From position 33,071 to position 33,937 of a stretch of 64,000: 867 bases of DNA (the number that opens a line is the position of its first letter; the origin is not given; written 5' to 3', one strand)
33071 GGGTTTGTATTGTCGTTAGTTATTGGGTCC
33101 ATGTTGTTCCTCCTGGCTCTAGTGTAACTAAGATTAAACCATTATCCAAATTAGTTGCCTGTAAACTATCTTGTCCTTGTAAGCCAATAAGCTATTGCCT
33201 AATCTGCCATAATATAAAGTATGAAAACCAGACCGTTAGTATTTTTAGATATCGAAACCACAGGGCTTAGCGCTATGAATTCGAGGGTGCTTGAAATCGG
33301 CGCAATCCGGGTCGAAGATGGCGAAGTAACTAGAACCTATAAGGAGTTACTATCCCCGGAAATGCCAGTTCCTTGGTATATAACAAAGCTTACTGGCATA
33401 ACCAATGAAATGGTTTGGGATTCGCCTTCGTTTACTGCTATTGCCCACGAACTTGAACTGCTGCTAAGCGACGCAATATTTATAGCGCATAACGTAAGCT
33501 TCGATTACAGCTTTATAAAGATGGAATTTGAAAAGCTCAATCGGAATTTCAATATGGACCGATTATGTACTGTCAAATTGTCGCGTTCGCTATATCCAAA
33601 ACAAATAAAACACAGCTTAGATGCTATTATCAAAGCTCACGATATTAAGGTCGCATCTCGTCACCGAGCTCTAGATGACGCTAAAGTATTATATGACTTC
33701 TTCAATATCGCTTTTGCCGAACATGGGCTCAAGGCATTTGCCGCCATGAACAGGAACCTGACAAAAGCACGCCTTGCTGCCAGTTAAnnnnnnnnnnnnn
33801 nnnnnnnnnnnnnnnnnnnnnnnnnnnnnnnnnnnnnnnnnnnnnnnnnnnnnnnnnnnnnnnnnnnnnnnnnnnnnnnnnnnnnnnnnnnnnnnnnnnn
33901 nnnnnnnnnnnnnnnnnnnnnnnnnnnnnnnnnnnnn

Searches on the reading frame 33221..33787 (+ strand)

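Call 75: search_protein_families(library=pfam, proteins=[window:33221-33787:+], max_evalue=0.0001)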
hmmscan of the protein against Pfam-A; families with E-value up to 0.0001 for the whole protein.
window:33221-33787:+ (188 aa): 3 families
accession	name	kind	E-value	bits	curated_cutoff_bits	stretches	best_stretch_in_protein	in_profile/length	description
PF00929.31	RNase_T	-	4.8e-34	118.7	24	1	7-160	1-163/164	Exonuclease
PF16473.11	Rv2179c-like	-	6.3e-08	33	27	1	7-157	3-169/177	3'-5' exoribonuclease Rv2179c-like domain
PF13482.12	RNase_H_2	-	7.9e-07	29.6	22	1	7-144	1-117/165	RNase_H superfamily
